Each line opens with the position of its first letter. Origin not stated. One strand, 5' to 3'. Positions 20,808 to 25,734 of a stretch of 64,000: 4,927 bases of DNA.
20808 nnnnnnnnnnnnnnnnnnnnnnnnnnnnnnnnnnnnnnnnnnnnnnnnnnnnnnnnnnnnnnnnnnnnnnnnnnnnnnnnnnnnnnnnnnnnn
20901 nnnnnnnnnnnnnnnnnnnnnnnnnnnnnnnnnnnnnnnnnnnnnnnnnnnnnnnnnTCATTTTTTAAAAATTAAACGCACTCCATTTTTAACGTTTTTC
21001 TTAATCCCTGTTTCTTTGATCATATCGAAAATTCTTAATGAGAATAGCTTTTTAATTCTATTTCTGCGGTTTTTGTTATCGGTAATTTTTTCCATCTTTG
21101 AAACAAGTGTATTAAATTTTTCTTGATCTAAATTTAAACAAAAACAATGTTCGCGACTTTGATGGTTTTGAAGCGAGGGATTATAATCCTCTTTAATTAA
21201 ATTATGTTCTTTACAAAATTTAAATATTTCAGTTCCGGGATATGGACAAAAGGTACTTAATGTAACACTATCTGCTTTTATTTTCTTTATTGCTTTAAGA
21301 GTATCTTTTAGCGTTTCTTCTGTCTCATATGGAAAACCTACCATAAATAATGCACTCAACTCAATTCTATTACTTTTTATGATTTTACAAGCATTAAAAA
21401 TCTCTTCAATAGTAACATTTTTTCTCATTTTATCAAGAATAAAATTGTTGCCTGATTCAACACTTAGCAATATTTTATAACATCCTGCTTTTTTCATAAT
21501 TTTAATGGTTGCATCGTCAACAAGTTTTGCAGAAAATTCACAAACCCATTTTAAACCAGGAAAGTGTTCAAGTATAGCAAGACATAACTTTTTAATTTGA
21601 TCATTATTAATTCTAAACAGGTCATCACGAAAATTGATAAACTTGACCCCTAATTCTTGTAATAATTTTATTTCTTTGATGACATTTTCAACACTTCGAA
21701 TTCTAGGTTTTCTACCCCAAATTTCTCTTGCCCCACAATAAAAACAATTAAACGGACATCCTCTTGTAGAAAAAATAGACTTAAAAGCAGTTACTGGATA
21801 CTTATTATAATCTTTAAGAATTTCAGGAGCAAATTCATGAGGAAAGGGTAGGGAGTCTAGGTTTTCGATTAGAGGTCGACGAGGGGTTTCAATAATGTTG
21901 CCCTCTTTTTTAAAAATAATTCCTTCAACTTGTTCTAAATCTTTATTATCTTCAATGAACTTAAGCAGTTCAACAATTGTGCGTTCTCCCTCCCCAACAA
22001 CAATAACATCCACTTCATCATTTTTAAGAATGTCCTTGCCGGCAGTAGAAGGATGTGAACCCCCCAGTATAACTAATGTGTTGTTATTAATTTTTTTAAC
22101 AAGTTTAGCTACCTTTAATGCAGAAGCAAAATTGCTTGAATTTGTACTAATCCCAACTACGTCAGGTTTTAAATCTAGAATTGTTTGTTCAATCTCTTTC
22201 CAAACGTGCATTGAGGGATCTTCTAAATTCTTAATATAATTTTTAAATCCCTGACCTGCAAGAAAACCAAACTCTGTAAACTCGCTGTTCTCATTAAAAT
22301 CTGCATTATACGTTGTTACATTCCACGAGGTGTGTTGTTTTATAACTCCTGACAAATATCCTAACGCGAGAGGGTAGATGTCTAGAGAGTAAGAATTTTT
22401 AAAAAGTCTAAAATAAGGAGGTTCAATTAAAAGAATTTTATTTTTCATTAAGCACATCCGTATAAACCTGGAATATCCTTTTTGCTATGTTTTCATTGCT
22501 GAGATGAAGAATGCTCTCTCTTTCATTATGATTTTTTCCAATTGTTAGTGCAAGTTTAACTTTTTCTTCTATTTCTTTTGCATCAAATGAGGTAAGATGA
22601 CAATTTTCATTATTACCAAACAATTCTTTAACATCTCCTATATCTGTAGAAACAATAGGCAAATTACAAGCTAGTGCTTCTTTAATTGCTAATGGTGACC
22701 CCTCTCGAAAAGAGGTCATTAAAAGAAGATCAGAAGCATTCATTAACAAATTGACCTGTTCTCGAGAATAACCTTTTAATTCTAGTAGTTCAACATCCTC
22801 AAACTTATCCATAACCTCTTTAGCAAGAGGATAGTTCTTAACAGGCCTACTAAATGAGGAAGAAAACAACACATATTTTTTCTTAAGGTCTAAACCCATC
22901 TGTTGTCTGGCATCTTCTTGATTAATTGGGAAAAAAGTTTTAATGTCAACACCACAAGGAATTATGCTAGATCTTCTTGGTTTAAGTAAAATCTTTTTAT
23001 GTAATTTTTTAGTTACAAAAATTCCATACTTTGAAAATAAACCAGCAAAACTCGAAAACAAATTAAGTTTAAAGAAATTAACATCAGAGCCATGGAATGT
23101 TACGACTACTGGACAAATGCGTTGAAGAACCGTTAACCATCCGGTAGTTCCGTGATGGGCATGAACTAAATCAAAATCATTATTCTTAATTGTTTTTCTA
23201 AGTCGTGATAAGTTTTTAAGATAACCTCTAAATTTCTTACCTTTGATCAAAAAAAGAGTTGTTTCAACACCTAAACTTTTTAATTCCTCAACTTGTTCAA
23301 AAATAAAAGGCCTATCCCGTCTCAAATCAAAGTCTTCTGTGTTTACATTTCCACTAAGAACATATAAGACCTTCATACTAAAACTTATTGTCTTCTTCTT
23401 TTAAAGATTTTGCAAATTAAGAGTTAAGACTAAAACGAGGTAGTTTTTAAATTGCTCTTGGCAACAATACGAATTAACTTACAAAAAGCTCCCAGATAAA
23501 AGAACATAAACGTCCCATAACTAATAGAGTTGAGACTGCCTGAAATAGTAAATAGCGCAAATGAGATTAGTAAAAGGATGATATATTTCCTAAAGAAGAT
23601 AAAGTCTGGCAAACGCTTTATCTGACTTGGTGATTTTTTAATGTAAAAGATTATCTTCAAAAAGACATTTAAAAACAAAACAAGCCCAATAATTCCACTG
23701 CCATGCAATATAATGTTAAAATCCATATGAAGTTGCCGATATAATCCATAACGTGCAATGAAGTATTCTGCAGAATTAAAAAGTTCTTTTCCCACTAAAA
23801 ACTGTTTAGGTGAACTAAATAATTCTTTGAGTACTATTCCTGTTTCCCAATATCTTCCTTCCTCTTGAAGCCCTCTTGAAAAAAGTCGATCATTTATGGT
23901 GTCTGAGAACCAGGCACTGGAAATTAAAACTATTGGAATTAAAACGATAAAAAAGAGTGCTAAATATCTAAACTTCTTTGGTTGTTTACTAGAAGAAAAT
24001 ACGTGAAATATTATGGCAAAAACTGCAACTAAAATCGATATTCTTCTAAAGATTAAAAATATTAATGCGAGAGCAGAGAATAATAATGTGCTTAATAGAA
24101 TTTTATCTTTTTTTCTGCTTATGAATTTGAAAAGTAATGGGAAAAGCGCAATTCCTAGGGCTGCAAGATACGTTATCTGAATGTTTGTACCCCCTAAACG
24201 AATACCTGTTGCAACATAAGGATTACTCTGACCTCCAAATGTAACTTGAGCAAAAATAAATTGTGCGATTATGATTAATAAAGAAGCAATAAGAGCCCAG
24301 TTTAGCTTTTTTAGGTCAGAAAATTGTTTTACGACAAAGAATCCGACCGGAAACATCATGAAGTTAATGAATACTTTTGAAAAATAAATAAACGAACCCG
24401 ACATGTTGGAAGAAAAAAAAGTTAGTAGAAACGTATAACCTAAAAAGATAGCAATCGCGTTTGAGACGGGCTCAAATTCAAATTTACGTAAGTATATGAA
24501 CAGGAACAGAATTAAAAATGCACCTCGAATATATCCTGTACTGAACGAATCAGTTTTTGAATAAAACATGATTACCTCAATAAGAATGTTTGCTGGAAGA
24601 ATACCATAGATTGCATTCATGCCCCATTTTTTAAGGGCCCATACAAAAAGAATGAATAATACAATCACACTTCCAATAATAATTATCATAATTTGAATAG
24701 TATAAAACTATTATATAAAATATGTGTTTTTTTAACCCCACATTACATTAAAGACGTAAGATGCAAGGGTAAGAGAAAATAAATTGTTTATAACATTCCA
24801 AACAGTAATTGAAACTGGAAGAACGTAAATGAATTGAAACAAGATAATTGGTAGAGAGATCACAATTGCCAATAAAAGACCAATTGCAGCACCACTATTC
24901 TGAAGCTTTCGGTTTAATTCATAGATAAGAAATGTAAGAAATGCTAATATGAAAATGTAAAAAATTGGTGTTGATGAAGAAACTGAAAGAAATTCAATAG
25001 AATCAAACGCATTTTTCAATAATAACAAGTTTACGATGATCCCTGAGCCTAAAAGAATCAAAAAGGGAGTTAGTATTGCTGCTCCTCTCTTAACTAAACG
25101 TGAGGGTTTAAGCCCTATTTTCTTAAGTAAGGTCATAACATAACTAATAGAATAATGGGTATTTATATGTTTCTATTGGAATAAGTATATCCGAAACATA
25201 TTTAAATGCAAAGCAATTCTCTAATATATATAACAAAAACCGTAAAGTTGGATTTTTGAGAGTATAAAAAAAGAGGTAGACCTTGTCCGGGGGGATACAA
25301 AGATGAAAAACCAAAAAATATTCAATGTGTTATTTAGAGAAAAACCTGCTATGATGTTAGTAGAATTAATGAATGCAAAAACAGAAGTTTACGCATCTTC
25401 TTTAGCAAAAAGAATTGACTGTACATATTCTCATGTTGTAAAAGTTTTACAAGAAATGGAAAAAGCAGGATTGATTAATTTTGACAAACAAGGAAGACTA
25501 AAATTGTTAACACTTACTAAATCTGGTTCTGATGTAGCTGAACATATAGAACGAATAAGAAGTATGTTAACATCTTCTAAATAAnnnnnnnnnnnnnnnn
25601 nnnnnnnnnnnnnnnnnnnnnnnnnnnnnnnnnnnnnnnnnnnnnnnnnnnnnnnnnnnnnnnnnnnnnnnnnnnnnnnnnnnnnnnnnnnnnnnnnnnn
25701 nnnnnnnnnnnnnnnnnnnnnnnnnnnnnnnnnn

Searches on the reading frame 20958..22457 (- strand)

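Call 59: search_protein_families(library=pfam, proteins=[window:20958-22457:-], max_evalue=0.001)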
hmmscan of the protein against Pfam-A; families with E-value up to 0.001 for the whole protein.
window:20958-22457:- (499 aa): 3 families
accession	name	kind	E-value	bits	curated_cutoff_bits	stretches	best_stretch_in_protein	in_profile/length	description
PF04055.27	Radical_SAM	-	1.5e-26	94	29.5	1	230-389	3-165/166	Radical SAM superfamily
PF02310.24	B12-binding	-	1.6e-20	73.6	32.1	1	27-164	12-120/121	B12 binding domain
PF01261.30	AP_endonuc_2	-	0.00051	20.3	31.1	0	213-276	21-87/249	Xylose isomerase-like TIM barrel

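Call 60: search_protein_families(library=ncbifam, proteins=[window:20958-22457:-], max_evalue=0.001)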
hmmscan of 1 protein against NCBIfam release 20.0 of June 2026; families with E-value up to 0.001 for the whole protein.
window:20958-22457:- (499 aa): 42 families (the best 25 are shown)
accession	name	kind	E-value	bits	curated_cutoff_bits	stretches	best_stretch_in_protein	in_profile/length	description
TIGR02026.1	BchE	equivalog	7.9e-58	196.5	481.35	1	87-425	53-396/497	magnesium-protoporphyrin IX monomethyl ester anaerobic oxidative cyclase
TIGR03471.1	HpnJ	equivalog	1.1e-55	189.5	577.6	1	99-433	70-405/472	hopanoid biosynthesis associated radical SAM protein HpnJ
TIGR04479.1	bcpD_PhpK_rSAM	subfamily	5.8e-49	166.8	600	1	48-437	64-453/504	PhpK family radical SAM P-methyltransferase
NF050148.1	rSAM_ApyD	equivalog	2.7e-45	154.9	750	1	86-414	63-392/645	RiPP biosynthesis radical SAM protein ApyD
TIGR04013.1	B12_SAM_MJ_1487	hypoth_equivalog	2.7e-40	138.4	251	1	81-415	27-357/382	TIGR04013 family B12-binding domain/radical SAM domain-containing protein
TIGR04014.1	B12_SAM_MJ_0865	equivalog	1.5e-39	136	360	1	88-449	29-399/434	methyl-coenzyme M reductase glutamine C-methyltransferase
TIGR04072.2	rSAM_ladder_B12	equivalog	2.8e-39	135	360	1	88-452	49-404/443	lipid biosynthesis B12-binding/radical SAM protein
NF038361.1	rSAM_Sden_1168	equivalog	9.1e-37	126.8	575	1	91-455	134-511/560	Sden_1168 family B12-binding radical SAM P-methyltransferase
TIGR04367.1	HpnR_B12_rSAM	equivalog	3.2e-32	111.7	650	1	87-426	50-383/490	hopanoid C-3 methylase HpnR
NF033712.0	B12_rSAM_KedN5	subfamily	3.8e-30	104.7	700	1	84-383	49-360/624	KedN5 family methylcobalamin-dependent radical SAM C-methyltransferase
NF033070.1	rSAM_AprD4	equivalog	2.3e-29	102.6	500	1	221-458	192-433/456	AprD4 family radical SAM diol-dehydratase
TIGR04385.1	B12_rSAM_cofa1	equivalog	5.9e-29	101.6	450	1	86-395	50-369/438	B12 lower ligand biosynthesis radical SAM protein BzaD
TIGR03975.1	rSAM_ocin_1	subfamily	1.7e-27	96.2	281.85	1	87-394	118-431/606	RiPP maturation radical SAM C-methyltransferase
TIGR04190.1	B12_SAM_Ta0216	equivalog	4.9e-27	94.7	500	1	66-401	47-406/554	TIGR04190 family B12-binding domain/radical SAM domain protein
TIGR01579.1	MiaB-like-C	equivalog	6.9e-22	78.3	357.05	1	114-431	53-357/416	tRNA (N(6)-L-threonylcarbamoyladenosine(37)-C(2))-methylthiotransferase MtaB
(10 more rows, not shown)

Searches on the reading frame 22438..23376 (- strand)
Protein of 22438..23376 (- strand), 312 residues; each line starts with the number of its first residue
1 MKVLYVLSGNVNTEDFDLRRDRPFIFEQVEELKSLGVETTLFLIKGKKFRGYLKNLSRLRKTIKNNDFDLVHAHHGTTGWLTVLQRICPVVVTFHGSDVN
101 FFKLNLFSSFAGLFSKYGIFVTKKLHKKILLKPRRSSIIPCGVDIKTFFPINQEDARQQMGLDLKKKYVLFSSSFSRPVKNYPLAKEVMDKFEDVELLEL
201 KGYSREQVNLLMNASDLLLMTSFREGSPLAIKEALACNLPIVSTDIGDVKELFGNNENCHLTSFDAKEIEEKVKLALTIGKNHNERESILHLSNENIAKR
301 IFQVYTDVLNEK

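Call 59: search_protein_families(library=pfam, proteins=[window:22438-23376:-], max_evalue=0.001)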
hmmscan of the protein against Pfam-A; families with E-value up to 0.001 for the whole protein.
window:22438-23376:- (312 aa): 6 families
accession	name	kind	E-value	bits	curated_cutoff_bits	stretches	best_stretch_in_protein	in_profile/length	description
PF00534.26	Glycos_transf_1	-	1.6e-15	57.5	26.4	1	202-282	79-161/172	Glycosyl transferases group 1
PF13439.12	Glyco_transf_4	-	6e-13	49.6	28.5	1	41-145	46-168/170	Glycosyltransferase Family 4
PF13692.12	Glyco_trans_1_4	-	7.8e-12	46.1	27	1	197-274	60-137/142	Glycosyl transferases group 1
PF13477.12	Glyco_trans_4_2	-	7e-08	33.2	23.4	1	36-105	44-117/139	Glycosyl transferase 4-like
PF13579.12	Glyco_trans_4_4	-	6.3e-07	30.3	29.7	1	31-99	34-106/158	Glycosyl transferase 4-like domain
PF13524.12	Glyco_trans_1_2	-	0.00076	19.9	25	0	205-289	37-121/144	Glycosyl transferase-like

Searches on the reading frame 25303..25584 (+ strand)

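Call 45: search_protein_families(library=pfam, proteins=[window:25303-25584:+], max_evalue=0.1)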
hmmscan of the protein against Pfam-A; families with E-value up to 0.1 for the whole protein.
window:25303-25584:+ (93 aa): 23 families
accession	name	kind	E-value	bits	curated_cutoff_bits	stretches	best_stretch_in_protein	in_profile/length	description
PF25212.1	HVO_A0114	-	3.3e-07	30.5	27.6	1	16-70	24-78/84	HVO_A0114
PF13463.12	HTH_27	-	1.6e-05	25.5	22.2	1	25-75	15-68/68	Winged helix DNA-binding domain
PF10007.15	DUF2250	-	0.00011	22.6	24.4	1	9-68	3-62/93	Uncharacterized protein conserved in archaea (DUF2250)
PF01047.28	MarR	-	0.00028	21.2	24.6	1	29-60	18-49/59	MarR family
PF02082.26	Rrf2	-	0.00047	20.7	30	1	18-59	11-54/132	Iron-dependent Transcriptional regulator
PF01978.25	TrmB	-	0.00049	20.3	25.6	1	16-63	11-57/68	Sugar-specific transcriptional regulator TrmB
PF14947.12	HTH_45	-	0.00052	20.4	25.5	1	30-88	21-75/77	Winged helix-turn-helix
PF13545.12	HTH_Crp_2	-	0.0006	20.2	27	1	32-69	26-62/70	Crp-like helix-turn-helix domain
PF14277.12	DUF4364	-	0.00072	19.8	26.9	1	40-83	31-74/162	Domain of unknown function (DUF4364)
PF22665.2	DUF6293_C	-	0.00088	20.1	27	1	47-80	66-99/101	DUF6293 C-terminal winged helix domain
PF08222.17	HTH_CodY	-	0.001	19.1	27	1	30-59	6-35/61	CodY helix-turn-helix domain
PF13601.12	HTH_34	-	0.0014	19.2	27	1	20-80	6-70/80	Winged helix DNA-binding domain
PF12793.13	SgrR_N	-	0.0021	18.7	24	1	24-77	15-69/115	Sugar transport-related sRNA regulator N-term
PF25213.1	HVO_A0261_N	-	0.0048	17.2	35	1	29-89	25-81/86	HVO_A0261 N-terminal domain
PF08279.18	HTH_11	-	0.0061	16.9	25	1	19-57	6-44/55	HTH domain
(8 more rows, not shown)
